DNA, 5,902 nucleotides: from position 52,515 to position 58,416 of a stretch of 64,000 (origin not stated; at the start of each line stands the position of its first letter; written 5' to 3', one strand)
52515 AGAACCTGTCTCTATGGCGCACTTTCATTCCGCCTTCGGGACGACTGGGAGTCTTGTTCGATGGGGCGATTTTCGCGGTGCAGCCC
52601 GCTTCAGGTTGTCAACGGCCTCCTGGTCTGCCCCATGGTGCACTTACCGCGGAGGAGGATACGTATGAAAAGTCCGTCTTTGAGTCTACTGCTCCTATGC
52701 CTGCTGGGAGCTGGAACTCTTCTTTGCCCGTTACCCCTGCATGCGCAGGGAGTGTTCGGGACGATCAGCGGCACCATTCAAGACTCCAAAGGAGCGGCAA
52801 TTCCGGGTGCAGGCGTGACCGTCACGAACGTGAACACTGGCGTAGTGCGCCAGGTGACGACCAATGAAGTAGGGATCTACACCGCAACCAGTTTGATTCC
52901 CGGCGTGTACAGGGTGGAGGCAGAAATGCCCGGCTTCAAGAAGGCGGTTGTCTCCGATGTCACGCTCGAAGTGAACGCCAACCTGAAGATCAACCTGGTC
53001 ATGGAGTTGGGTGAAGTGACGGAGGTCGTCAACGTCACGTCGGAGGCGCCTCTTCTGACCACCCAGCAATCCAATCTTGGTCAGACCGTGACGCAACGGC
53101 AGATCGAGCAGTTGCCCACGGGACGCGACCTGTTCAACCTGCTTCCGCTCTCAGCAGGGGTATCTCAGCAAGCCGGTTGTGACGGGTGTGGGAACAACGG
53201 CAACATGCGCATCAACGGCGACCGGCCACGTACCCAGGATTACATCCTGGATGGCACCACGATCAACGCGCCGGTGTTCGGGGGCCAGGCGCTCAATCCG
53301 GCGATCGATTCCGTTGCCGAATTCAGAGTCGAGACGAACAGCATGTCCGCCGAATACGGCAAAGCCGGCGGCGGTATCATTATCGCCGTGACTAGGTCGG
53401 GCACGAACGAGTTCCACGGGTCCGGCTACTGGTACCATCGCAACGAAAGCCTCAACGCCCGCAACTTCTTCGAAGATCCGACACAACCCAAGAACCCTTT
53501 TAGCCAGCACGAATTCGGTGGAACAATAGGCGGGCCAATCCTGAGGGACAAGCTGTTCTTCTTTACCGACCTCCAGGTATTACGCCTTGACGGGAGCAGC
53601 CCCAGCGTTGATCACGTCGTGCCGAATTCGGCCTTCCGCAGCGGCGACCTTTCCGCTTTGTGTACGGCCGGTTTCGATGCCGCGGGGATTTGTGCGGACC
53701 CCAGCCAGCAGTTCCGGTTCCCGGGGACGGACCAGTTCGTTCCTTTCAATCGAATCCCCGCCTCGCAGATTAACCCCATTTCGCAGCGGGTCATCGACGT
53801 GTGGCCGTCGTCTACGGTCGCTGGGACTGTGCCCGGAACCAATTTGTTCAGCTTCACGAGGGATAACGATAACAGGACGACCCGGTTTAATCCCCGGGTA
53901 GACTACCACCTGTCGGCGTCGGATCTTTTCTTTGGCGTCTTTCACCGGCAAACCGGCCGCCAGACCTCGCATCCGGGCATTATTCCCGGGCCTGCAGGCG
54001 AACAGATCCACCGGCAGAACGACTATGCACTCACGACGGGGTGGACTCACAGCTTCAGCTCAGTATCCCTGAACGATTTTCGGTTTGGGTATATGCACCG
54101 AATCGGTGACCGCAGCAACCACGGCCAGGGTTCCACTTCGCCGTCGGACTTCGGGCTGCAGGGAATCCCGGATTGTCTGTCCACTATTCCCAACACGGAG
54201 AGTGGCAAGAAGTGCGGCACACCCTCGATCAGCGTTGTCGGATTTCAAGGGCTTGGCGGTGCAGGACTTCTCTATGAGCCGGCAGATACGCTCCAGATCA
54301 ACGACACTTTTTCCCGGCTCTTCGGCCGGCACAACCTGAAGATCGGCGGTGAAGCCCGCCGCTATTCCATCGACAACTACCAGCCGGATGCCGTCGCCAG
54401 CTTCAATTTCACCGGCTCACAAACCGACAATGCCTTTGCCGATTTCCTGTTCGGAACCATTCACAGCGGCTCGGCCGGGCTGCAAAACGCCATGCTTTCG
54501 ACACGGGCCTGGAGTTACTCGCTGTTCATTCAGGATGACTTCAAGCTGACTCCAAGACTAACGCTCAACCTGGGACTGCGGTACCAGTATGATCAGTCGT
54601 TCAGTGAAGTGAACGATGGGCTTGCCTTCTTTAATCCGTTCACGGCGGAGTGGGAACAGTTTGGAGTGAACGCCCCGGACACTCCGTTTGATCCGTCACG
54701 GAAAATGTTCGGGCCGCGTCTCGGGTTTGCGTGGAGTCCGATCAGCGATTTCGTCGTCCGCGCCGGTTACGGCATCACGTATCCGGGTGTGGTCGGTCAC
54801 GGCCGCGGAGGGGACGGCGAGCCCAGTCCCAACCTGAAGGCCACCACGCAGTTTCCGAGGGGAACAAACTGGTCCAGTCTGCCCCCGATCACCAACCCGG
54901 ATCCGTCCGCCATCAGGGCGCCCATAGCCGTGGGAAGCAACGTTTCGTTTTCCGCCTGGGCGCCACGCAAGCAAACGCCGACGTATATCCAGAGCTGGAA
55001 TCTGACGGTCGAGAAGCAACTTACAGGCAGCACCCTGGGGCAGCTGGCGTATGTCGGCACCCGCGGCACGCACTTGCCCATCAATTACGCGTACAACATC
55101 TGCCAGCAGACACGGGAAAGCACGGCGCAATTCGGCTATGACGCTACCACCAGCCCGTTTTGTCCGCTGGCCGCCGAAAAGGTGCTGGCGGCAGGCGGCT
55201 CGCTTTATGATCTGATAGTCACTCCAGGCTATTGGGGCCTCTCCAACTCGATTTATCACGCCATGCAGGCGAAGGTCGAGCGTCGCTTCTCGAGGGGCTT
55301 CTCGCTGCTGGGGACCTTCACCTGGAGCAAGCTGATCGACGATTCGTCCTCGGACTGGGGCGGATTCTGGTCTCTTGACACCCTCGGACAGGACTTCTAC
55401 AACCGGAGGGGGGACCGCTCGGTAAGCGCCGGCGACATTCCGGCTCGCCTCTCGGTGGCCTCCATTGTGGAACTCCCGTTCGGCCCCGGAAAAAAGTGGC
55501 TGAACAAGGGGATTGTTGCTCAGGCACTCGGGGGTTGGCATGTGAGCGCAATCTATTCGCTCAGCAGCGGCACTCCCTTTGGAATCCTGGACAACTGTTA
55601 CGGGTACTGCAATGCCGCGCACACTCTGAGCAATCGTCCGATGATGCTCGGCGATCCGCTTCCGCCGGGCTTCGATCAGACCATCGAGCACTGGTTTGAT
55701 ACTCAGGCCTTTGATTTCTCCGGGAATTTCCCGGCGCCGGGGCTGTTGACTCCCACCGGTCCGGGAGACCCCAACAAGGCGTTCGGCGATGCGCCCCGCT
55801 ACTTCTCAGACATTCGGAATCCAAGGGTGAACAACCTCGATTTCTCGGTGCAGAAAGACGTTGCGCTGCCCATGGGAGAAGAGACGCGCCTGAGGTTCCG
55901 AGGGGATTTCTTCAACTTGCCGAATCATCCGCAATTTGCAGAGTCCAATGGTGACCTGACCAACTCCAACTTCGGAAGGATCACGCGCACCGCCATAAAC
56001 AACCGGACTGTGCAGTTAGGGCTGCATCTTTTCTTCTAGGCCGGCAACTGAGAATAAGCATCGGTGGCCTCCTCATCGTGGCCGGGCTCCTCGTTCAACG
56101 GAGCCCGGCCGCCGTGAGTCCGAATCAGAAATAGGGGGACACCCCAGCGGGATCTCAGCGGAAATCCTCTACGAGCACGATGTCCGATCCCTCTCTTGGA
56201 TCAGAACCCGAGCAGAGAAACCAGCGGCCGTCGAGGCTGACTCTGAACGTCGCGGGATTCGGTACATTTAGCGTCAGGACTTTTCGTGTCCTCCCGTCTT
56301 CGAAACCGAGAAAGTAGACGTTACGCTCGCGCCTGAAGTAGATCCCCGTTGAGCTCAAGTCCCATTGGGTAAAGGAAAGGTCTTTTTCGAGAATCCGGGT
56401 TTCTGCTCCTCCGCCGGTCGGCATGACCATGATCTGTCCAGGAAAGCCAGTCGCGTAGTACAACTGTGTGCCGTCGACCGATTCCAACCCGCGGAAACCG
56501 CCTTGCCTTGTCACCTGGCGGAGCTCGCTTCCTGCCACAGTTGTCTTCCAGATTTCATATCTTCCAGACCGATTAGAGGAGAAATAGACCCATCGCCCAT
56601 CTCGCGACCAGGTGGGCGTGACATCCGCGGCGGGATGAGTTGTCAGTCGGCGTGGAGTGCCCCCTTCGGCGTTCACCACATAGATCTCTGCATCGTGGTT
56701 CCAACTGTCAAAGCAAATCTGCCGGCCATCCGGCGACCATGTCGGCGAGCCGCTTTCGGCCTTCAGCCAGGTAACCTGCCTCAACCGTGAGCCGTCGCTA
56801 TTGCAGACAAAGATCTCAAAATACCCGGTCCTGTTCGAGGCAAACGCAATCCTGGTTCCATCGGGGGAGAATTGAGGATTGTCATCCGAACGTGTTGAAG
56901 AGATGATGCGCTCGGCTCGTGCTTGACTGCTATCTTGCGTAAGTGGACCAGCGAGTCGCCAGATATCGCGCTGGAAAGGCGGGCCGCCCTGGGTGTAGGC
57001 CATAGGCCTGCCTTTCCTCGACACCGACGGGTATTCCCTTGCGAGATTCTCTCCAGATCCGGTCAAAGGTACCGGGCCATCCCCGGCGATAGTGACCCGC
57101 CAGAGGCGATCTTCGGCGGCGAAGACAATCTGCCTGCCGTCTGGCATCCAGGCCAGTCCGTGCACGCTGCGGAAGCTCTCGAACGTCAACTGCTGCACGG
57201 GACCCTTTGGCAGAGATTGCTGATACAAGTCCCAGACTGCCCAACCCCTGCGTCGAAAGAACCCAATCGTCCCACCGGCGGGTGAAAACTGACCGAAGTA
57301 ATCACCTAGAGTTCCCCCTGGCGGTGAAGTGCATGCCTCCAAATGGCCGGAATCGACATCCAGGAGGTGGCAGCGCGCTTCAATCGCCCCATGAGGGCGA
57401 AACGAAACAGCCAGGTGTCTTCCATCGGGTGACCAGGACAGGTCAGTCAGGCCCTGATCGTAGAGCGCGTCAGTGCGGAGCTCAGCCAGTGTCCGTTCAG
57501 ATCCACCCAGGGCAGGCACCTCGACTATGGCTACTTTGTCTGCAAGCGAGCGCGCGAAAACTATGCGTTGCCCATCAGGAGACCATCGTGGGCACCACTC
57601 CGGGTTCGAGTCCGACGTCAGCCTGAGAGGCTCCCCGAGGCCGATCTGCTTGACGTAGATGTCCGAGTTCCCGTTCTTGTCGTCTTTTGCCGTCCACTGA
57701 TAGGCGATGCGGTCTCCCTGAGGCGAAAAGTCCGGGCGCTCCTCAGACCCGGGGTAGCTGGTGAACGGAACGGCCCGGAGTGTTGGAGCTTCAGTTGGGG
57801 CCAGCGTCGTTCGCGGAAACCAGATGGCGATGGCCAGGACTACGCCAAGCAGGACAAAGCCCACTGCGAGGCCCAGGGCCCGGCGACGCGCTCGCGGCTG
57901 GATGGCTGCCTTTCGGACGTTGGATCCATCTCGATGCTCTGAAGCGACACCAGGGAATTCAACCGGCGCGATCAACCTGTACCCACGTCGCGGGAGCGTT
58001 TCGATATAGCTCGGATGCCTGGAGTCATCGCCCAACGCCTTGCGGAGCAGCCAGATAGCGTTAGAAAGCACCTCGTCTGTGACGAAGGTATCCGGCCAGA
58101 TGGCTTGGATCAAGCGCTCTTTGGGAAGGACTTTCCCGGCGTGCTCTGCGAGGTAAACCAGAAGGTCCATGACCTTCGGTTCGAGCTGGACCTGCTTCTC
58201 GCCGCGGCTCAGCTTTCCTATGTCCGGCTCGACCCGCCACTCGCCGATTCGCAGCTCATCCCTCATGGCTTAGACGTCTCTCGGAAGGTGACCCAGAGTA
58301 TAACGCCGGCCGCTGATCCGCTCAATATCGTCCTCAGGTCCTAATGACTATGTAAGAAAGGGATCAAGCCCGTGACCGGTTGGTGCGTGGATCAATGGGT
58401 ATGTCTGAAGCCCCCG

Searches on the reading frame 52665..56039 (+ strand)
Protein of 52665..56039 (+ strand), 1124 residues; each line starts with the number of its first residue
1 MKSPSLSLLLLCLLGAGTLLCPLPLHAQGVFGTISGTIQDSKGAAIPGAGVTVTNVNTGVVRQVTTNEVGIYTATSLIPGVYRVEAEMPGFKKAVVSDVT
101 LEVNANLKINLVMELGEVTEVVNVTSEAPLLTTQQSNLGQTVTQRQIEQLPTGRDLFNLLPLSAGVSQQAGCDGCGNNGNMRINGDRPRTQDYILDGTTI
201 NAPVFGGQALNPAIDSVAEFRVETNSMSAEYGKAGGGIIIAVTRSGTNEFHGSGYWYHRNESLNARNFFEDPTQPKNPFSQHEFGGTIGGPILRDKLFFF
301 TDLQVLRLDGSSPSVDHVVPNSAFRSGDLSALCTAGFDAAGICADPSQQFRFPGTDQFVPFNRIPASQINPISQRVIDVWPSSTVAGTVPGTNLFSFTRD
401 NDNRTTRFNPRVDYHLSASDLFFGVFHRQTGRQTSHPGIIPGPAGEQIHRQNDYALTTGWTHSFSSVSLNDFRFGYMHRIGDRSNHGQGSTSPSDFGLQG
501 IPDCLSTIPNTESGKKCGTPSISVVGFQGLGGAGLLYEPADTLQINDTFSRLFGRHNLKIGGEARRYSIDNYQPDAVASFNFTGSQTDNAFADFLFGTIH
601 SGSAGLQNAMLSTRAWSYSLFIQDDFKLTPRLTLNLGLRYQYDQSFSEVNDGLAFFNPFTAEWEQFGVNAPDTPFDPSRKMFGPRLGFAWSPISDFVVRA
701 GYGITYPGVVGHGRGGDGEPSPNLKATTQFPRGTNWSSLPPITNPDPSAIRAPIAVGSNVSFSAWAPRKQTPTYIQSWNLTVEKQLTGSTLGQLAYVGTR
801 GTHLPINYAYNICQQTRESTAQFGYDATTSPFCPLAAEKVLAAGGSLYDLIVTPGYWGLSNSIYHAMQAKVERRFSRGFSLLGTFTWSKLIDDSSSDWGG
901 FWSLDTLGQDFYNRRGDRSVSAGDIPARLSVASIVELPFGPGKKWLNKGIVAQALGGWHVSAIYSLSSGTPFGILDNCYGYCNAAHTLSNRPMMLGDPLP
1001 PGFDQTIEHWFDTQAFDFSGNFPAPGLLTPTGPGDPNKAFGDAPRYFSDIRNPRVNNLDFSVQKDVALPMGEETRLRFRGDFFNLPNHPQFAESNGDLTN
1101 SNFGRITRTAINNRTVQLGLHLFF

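Call 5: search_protein_families(library=pfam, proteins=[window:52665-56039:+])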
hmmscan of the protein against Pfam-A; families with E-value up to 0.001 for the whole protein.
window:52665-56039:+ (1124 aa): 6 families
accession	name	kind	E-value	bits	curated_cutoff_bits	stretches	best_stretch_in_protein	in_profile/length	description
PF25183.1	OMP_b-brl_4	-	2.5e-205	684.9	30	1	242-1117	1-838/838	Outer membrane beta barrel domain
PF13620.12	CarboxypepD_reg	-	1.3e-19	70.8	32.3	1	33-113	1-81/82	Carboxypeptidase regulatory-like domain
PF00593.30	TonB_dep_Rec_b-barrel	-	2.9e-11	44.3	27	1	399-727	15-270/436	TonB dependent receptor-like, beta-barrel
PF17210.9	SdrD_B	-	5.5e-06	27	29.7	1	38-90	16-68/112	SdrD B-like domain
PF13715.12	CarbopepD_reg_2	-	5.2e-05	23.6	32.2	1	34-115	1-78/88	CarboxypepD_reg-like domain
PF09134.16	Invasin_D3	-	0.00051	20.9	33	0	33-97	23-91/98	Invasin, domain 3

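Call 59: search_protein_families(library=ncbifam, proteins=[window:52665-56036:+], max_evalue=0.00001)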
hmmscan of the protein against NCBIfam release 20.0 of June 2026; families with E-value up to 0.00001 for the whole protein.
window:52665-56036:+ (1124 aa): 0 families

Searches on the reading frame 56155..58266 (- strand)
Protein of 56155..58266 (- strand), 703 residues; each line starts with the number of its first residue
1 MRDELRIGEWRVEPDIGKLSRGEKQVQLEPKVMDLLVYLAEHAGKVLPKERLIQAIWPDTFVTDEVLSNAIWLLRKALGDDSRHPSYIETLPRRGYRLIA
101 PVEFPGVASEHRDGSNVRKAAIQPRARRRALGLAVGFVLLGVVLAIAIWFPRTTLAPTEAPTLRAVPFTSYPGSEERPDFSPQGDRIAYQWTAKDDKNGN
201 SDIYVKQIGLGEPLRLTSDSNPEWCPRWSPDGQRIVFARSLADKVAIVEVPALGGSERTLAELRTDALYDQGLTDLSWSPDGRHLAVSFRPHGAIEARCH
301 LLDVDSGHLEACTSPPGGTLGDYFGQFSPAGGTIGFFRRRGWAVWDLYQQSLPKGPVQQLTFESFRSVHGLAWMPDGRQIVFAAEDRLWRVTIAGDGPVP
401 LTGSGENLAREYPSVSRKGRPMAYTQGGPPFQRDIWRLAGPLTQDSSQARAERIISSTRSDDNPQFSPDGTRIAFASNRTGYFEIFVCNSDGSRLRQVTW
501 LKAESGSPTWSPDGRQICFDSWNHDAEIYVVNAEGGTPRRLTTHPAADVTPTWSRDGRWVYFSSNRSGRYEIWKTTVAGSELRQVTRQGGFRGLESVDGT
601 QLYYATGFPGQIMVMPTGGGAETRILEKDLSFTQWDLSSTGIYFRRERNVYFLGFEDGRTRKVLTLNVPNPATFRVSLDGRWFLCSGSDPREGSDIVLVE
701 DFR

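Call 5: search_protein_families(library=pfam, proteins=[window:56155-58266:-])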
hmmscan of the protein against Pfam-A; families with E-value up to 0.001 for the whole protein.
window:56155-58266:- (703 aa): 9 families
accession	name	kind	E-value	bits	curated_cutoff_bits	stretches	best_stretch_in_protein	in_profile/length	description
PF07676.18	PD40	-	1e-44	150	20.9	4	538-573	1-37/38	WD40-like Beta Propeller Repeat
PF00486.34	Trans_reg_C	-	1.3e-18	67.2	26.2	1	24-98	2-77/77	Transcriptional regulatory protein, C terminal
PF00930.27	DPPIV_N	-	1.5e-15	57.2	22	0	169-258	39-138/354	Dipeptidyl peptidase IV (DPP IV) N-terminal region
PF25174.1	Beta-prop_THOC3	-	5.1e-10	39.2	305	0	501-576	87-159/272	THOC3 beta-propeller domain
PF00400.38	WD40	-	7.8e-07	29.8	27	0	271-287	12-28/39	WD domain, G-beta repeat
PF12894.13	ANAPC4_WD40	-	2.9e-06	27.8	22.9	0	271-309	39-72/91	Anaphase-promoting complex subunit 4 WD40 domain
PF10647.15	Gmad1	-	3.1e-05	24.4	20.5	0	227-315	119-202/251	Lipoprotein LpqB beta-propeller domain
PF23414.1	Beta-prop_EML_2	-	3.1e-05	23.9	90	0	464-573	45-151/266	Echinoderm microtubule-associated protein second beta-propeller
PF24797.1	Beta-prop_WDR35_TULP_N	-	9.6e-05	22.1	80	0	466-547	123-199/332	WDR35/TULP4 N-terminal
